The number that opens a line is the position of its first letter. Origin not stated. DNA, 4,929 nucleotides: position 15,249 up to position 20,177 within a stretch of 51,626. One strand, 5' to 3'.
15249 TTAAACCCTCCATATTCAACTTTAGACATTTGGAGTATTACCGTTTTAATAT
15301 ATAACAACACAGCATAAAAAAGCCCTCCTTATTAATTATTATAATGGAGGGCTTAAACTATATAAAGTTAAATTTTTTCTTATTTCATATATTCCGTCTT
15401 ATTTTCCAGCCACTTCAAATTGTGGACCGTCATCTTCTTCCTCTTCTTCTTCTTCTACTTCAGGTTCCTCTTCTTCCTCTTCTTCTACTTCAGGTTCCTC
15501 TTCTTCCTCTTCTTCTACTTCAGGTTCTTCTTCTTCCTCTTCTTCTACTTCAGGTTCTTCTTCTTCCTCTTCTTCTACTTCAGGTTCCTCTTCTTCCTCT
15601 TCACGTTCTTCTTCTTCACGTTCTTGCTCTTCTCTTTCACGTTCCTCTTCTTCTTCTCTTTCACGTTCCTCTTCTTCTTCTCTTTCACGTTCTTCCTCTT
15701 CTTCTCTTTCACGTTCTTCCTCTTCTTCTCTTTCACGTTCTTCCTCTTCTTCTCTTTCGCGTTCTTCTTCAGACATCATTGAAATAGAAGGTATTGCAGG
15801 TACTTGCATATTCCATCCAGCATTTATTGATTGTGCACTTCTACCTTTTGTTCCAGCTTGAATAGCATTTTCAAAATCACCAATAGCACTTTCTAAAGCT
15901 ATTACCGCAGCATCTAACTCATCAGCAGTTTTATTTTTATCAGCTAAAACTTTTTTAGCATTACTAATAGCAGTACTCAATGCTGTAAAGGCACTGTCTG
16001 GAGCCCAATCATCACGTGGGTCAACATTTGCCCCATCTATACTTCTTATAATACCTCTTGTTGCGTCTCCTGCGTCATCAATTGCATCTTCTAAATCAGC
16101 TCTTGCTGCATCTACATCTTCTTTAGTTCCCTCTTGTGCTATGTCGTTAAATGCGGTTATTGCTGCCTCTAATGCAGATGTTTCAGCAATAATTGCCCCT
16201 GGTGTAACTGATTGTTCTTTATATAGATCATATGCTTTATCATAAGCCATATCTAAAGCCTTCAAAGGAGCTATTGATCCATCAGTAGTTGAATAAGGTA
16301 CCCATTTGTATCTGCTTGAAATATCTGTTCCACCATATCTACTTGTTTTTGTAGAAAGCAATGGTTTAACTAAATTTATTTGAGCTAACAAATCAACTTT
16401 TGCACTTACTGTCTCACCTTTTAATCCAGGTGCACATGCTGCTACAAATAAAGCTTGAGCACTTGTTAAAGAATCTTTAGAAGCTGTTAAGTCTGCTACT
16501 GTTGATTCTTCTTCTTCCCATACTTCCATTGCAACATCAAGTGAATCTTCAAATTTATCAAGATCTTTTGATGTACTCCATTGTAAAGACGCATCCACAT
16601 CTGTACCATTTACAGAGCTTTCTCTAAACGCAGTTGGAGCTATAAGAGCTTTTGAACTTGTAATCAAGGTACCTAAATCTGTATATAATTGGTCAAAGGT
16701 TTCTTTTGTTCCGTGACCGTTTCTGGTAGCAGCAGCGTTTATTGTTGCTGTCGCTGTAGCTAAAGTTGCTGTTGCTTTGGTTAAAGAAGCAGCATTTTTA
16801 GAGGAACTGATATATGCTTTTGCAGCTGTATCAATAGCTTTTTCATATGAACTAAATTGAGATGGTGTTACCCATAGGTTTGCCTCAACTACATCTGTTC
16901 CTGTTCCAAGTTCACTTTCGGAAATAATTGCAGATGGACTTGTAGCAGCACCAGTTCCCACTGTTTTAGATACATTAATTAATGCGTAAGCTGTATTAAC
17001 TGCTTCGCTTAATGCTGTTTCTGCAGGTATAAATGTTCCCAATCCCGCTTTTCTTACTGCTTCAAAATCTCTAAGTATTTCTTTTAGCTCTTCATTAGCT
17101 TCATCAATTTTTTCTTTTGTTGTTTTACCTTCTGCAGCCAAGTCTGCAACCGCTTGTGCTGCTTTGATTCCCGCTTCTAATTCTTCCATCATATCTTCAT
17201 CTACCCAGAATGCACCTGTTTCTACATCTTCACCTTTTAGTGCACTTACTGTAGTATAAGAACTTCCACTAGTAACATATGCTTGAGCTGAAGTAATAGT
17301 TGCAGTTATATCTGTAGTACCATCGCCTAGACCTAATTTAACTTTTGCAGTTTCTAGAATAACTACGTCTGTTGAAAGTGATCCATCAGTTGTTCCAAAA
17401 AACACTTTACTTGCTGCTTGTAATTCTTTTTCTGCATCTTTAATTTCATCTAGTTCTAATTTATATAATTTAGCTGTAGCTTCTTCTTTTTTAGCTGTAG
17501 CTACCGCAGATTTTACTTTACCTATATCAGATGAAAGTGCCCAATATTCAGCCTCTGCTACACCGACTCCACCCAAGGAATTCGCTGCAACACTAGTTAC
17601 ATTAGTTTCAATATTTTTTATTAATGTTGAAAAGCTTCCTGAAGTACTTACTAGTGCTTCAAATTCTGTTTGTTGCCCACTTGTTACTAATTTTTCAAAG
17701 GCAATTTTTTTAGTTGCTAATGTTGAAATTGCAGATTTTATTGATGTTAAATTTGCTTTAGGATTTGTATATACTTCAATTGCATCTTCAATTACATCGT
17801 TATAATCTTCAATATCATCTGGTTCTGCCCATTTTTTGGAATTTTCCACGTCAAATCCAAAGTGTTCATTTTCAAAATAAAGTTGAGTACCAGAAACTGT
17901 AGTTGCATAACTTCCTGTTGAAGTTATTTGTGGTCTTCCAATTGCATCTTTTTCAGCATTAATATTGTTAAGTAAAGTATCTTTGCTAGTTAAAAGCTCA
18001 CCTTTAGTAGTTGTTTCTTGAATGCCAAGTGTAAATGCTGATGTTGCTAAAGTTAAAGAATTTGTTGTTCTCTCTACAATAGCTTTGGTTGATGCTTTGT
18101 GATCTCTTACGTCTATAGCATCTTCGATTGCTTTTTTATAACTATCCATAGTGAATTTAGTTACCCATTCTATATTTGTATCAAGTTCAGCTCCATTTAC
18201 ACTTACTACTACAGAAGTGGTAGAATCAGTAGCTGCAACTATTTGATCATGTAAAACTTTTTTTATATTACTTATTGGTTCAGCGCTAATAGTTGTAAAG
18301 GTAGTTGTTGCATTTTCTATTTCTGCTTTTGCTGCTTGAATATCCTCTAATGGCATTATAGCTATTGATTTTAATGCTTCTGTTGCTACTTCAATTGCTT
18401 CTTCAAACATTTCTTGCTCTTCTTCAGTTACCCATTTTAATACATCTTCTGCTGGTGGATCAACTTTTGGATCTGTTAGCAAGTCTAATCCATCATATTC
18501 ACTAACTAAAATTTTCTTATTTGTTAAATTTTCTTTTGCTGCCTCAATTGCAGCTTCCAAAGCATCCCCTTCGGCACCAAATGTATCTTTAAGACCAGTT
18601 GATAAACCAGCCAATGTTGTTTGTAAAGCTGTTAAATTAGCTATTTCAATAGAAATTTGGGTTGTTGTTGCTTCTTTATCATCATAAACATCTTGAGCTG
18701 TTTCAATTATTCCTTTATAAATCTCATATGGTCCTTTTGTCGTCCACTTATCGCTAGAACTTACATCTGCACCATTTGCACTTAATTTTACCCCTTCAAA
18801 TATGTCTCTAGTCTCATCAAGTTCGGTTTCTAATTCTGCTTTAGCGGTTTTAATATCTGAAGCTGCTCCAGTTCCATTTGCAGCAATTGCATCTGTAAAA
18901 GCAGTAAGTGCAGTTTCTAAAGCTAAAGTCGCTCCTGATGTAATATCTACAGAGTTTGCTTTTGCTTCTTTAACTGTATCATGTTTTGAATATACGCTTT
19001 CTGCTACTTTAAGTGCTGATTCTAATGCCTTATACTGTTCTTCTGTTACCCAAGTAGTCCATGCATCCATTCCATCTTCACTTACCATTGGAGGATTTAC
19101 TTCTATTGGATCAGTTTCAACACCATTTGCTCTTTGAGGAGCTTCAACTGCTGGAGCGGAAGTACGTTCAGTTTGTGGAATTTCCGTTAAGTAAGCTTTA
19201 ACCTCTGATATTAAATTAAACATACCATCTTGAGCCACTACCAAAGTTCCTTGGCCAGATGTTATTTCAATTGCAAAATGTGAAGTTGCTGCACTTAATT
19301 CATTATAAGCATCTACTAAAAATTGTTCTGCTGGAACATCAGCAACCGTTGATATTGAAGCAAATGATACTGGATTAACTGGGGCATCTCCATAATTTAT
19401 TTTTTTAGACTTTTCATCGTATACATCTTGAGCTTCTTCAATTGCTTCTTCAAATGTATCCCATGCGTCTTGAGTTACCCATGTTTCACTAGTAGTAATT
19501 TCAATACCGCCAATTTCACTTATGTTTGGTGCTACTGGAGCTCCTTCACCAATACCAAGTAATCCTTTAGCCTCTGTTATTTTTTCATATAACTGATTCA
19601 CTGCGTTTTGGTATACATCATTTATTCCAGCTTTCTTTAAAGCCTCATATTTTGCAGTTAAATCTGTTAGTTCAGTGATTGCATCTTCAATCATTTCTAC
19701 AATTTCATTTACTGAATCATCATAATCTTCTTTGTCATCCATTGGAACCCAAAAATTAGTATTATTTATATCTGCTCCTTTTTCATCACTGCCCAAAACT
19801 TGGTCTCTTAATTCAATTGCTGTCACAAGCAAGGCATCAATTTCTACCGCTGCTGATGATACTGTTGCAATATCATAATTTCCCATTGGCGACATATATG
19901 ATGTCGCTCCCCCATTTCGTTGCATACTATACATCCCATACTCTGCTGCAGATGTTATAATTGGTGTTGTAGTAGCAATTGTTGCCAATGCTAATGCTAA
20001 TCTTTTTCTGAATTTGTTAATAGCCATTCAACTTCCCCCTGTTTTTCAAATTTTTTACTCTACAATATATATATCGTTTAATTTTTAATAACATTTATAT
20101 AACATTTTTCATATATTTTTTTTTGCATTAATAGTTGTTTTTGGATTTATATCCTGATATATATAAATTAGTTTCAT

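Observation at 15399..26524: Tandem pair of giant secreted paralogs with modular helical repeats and extreme Glu/Arg C-terminal tails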

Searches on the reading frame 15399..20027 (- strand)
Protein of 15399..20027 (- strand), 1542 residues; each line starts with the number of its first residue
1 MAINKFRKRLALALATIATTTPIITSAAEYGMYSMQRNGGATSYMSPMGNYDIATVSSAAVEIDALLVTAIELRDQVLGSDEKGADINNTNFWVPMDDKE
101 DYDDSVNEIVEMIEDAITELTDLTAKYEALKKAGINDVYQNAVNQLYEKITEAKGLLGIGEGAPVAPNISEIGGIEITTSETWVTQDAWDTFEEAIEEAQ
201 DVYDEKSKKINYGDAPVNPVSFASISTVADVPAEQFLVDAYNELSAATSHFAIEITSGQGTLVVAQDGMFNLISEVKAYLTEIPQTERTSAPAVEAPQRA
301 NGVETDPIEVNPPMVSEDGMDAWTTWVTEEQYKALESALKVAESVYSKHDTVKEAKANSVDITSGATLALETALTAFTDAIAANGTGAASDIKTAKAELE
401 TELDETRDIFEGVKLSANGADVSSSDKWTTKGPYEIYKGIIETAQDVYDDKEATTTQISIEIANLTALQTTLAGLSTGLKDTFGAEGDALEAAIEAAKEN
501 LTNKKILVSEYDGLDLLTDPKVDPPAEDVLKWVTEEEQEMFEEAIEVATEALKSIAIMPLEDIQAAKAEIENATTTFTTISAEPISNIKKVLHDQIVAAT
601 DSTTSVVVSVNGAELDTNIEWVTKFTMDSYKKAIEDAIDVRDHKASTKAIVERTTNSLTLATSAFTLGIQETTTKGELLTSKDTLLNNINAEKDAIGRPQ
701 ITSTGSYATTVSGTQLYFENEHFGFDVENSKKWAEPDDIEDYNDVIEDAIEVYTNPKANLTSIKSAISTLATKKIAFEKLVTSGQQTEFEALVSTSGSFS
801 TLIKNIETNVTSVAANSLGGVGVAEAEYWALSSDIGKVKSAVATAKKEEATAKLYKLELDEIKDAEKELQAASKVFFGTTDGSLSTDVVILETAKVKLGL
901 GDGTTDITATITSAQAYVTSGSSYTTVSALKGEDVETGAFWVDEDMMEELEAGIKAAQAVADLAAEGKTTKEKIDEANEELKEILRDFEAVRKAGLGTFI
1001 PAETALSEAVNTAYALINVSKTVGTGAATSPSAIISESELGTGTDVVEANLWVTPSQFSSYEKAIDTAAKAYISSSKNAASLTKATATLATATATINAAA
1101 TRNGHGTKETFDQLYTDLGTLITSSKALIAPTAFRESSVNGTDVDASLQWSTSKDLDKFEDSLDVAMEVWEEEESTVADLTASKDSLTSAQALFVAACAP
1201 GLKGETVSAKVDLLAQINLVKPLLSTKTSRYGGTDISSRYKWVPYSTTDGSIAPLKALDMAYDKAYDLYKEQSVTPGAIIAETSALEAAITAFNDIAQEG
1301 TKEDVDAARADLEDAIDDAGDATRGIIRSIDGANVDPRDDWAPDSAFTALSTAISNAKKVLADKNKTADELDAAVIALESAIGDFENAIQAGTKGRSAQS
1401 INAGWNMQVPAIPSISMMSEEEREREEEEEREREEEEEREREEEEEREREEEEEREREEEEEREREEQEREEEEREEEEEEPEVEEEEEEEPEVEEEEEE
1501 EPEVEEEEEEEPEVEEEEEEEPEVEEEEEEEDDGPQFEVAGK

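Call 3: search_protein_families(library=pfam, proteins=[window:15399-20027:-], max_evalue=1)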
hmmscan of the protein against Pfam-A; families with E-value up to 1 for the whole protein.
window:15399-20027:- (1542 aa): 2 families
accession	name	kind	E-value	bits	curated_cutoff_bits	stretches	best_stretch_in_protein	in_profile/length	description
PF07554.19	FIVAR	-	0.0062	17.6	29.2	1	1348-1383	30-68/71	FIVAR domain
PF09073.15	BUD22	-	0.86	9.3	37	0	1422-1531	142-258/435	BUD22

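Call 4: search_protein_families(library=ncbifam, proteins=[window:15399-20027:-], max_evalue=1)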
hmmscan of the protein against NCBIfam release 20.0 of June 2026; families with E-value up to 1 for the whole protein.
window:15399-20027:- (1542 aa): 2 families
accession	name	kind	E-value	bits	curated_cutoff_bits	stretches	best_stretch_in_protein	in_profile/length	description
NF041239.1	Moor_selen_rel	subfamily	0.11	12.6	40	1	734-767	43-75/91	CC/Se motif family (seleno)protein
NF047351.1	lipase_YSIRK_Sa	exception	0.28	9.4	650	1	1425-1526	93-192/704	YSIRK-targeted triacylglycerol lipase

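Call 9: search_solved_structures(query=window:15810-20027:-, max_evalue=1, show_alignments=2)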
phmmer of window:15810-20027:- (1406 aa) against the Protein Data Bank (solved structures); distinct sequences matched with E-value up to 1: 0.

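Call 11: find_homologous_proteins(query=window:15810-20027:-, max_evalue=0.001)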
Query window:15810-20027:- (1406 aa): 2 proteins with E <= 0.001 among 8000 candidates.
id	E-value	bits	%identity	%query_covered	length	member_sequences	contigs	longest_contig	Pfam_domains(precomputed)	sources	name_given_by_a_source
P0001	1.1e-7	48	22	65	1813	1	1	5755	-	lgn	-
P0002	1.3e-7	48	22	65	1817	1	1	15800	-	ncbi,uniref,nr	ncbi:hypothetical protein AN640_06635 [Candidatus Epulonipiscium fishelsonii]|uniref:Uncharacterized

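Call 13: find_encoding_contigs(protein=P0002, flank=10000, max_places=4)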
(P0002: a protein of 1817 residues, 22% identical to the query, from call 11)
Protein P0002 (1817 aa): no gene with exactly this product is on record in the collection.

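Call 14: find_encoding_contigs(protein=window:15399-20027:-, flank=3000, max_places=4)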
Protein window:15399-20027:- (1542 aa): no gene with exactly this product is on record in the collection.

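Call 15: find_encoding_contigs(protein=P0001, flank=10000, max_places=4)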
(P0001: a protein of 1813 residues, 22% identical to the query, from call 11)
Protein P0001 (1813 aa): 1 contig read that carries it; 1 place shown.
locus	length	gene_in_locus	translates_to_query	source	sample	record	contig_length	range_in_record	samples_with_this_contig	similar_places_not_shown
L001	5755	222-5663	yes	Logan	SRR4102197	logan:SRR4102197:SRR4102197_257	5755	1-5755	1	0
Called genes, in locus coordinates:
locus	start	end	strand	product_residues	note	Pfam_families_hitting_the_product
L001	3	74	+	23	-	?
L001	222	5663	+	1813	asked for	-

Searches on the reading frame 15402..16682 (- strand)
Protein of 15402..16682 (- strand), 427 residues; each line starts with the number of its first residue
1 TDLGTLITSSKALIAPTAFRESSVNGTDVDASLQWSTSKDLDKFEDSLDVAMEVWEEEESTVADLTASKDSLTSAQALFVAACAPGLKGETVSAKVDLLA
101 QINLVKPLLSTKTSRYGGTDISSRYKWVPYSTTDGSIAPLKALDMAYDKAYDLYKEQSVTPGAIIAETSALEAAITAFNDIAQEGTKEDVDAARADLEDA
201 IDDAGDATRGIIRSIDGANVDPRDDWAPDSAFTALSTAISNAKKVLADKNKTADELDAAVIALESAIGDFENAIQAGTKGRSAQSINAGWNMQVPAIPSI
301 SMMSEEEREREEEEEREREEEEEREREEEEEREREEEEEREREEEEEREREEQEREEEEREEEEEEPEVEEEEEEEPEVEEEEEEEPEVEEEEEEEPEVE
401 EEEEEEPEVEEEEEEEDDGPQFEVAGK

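Call 63: predict_structure(alignment_id=A4)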
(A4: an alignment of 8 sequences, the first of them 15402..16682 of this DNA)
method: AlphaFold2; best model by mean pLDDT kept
length: 427 residues; sequences in the alignment: 8
mean_pLDDT: 81.4   pTM: 0.49
mean pLDDT of the five models: 81.4, 80.5, 79.9, 79.8, 76.2
residues with pLDDT >= 90: 251; 70-90: 85; 50-70: 11; < 50: 80
segments of 3 or more residues with pLDDT < 50: 279-303, 370-396, 398-406, 408-416, 421-424
pLDDT, mean of each block of 10 residues (from residue 1): 94 86 80 88 95 91 94 94 83 89 93 94 95 86 95 86 92 95 96 97 92 85 89 96 95 96 95 75 34 39 72 95 97 98 98 95 65 40 41 42 42 44 44
secondary structure, 60 per line:
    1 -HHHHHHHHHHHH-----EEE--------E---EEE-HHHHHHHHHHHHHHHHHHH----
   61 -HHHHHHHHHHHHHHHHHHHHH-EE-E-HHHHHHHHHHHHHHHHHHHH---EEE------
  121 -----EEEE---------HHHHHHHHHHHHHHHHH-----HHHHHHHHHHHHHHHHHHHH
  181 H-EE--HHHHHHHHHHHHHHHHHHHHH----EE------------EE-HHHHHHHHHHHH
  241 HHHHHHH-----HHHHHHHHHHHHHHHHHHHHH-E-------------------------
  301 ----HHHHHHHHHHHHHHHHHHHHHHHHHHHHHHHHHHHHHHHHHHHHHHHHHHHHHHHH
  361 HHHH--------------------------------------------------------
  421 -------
elements in order: H2-13 E19-21 E34-36 H38-56 H62-82 H89-108 E112-114 E126-129 H139-155 H161-181 H187-207 H229-247 H253-273 H305-364

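Call 66: fold_search(model_id=the predicted structure, library=pdb)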
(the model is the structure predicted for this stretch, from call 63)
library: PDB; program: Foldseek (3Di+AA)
matches with E <= 10: 109; with E <= 0.001: 0
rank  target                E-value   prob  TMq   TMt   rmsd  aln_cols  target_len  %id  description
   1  9kx0                  5.4e-03  0.99  0.17  0.30  24.4       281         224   12  Crystal structure of CAMP3 factor of Cutibacterium acnes. (released 2025-07-23)
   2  6jlc                  1.5e-02  0.98  0.16  0.30  24.3       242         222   15  Structure determination of CAMP factor of Mobiluncus curtisii and insight into structural dynamics (released 2019-12-04)
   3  5h6i_A                1.5e-02  0.97  0.16  0.30  22.4       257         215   12  Crystal Structure of GBS CAMP Factor (released 2017-11-22)
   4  5h6i_B                2.9e-02  0.94  0.16  0.30  23.4       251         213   11  Crystal Structure of GBS CAMP Factor (released 2017-11-22)
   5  9dbd                  3.2e-02  0.30  0.12  0.15  31.6       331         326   14  Zn-Bound Structure of a Single-Chain Tet4 Variant with an H38E Mutation (released 2025-08-06)
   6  5h6i_C                3.3e-02  0.89  0.15  0.31  25.0       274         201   14  Crystal Structure of GBS CAMP Factor (released 2017-11-22)
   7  2ozn_B                4.6e-02  0.99  0.16  0.49  13.5       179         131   17  The Cohesin-Dockerin Complex of NagJ and NagH from Clostridium perfringens (released 2008-05-06)
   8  5y2g_A                7.7e-02  0.89  0.16  0.12  24.5       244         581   12  Structure of MBP tagged GBS CAMP (released 2019-02-27)
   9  6gv8                  2.0e-01  0.57  0.15  0.32  14.0       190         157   15  Characterization of extracellular matrix binding protein- (Embp)-mediated Staphylococcus epidermidis adherence to fibron (released 2019-07-03)
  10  9dvi_B                2.4e-01  0.92  0.15  0.27  11.7       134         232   16  Hetero-hexameric Hsp70-Hsp40-DafA complex (released 2025-10-22)
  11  4nsl_B                2.6e-01  0.11  0.13  0.12  26.7       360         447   14  X-ray Crystal structure of Adenylosuccinate Lyase from Salmonella typhimurium (released 2014-12-03)
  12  4mx2_H                3.4e-01  0.13  0.15  0.15  27.5       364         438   10  Crystal Structure of adenylosuccinate lyase from Leishmania donovani (released 2014-04-16)
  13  4mx2_G                4.4e-01  0.14  0.16  0.16  26.7       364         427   12  Crystal Structure of adenylosuccinate lyase from Leishmania donovani (released 2014-04-16)
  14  4mx2_B                4.8e-01  0.13  0.16  0.15  26.5       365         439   12  Crystal Structure of adenylosuccinate lyase from Leishmania donovani (released 2014-04-16)
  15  4mx2_A                4.8e-01  0.11  0.15  0.15  26.8       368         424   13  Crystal Structure of adenylosuccinate lyase from Leishmania donovani (released 2014-04-16)
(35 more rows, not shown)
